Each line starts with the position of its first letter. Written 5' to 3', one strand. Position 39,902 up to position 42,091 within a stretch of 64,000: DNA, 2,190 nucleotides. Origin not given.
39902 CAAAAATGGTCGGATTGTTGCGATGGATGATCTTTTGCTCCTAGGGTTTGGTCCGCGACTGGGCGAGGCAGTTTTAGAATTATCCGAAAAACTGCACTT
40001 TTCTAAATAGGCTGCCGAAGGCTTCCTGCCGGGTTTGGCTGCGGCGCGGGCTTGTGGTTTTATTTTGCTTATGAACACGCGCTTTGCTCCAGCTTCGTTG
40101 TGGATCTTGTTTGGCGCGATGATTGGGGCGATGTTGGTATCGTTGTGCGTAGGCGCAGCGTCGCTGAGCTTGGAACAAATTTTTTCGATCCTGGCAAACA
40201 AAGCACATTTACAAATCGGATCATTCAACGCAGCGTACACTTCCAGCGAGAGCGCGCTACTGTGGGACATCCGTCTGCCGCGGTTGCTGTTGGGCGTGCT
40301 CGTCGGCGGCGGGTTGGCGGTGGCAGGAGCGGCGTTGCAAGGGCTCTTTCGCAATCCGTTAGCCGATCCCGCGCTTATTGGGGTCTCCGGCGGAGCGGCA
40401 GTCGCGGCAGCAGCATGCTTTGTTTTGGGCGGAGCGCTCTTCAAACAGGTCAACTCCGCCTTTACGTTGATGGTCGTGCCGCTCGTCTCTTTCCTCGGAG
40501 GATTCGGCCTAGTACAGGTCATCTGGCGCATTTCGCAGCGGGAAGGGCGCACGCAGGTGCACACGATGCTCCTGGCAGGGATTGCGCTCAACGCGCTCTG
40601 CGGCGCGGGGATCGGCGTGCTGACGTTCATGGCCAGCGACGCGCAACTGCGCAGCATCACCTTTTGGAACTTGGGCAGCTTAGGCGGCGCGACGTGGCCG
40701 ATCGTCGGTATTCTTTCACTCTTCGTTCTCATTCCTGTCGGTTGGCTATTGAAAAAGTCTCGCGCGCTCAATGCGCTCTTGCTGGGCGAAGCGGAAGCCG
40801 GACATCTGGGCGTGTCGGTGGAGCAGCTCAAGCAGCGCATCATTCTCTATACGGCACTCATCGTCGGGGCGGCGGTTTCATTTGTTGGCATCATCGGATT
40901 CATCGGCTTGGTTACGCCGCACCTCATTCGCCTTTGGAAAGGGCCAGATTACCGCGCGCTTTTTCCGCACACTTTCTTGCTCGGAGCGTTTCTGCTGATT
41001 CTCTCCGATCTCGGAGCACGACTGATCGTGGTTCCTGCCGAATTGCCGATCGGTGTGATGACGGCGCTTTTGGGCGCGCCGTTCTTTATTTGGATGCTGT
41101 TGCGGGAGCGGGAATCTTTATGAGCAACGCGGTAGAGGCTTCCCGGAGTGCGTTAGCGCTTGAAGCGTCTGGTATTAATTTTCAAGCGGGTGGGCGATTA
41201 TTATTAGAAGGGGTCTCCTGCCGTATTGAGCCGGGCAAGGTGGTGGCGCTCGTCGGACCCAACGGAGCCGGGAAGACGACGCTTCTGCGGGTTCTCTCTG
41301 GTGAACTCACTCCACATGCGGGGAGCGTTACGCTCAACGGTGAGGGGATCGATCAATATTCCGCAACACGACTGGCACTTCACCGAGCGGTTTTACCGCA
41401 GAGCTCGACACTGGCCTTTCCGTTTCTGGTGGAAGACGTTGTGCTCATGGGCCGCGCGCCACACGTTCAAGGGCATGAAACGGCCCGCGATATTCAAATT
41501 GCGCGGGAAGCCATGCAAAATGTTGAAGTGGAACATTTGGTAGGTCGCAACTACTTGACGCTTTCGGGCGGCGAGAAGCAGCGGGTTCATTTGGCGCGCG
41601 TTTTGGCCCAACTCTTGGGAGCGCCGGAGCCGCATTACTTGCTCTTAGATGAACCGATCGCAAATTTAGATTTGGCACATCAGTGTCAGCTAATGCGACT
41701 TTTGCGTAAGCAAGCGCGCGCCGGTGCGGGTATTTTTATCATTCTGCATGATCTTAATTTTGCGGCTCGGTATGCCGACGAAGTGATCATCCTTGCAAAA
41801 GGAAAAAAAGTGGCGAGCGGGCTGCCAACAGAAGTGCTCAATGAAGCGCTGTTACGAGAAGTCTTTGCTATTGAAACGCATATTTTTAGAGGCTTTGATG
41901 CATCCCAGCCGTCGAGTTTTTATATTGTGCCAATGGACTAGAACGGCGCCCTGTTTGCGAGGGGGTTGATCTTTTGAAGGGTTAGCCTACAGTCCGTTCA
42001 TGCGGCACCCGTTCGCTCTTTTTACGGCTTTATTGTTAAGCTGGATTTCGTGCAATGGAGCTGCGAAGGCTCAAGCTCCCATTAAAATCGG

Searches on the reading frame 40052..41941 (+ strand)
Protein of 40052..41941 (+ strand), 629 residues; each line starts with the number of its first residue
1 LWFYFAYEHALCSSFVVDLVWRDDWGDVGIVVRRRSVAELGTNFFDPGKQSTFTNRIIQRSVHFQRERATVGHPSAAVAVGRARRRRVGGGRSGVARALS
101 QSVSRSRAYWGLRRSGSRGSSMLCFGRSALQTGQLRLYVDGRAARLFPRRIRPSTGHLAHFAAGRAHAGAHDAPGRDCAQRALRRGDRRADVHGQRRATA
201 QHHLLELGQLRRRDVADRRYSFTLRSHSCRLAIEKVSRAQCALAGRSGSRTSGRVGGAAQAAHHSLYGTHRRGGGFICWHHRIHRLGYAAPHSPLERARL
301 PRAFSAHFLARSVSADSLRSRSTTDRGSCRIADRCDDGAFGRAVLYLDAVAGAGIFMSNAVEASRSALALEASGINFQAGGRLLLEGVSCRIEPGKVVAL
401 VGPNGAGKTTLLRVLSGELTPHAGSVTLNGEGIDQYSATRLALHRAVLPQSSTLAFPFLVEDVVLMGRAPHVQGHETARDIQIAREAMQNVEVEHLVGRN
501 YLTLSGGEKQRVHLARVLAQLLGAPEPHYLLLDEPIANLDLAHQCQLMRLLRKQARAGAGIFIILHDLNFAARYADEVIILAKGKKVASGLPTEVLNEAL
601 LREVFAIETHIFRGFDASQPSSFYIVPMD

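Call 54: search_protein_families(library=pfam, proteins=[window:40052-41941:+], max_evalue=0.00001)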
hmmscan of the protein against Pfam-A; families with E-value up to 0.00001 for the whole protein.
window:40052-41941:+ (629 aa): 3 families
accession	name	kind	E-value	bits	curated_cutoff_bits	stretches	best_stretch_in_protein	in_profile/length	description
PF00005.33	ABC_tran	-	1e-27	97.9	25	1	385-536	1-136/137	ABC transporter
PF02463.25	SMC_N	-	9.6e-09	35.4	40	1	396-578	25-208/220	RecF/RecN/SMC N terminal domain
PF13304.12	AAA_21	-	6.9e-07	30.1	27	0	398-416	2-20/304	AAA domain, putative AbiEii toxin, Type IV TA system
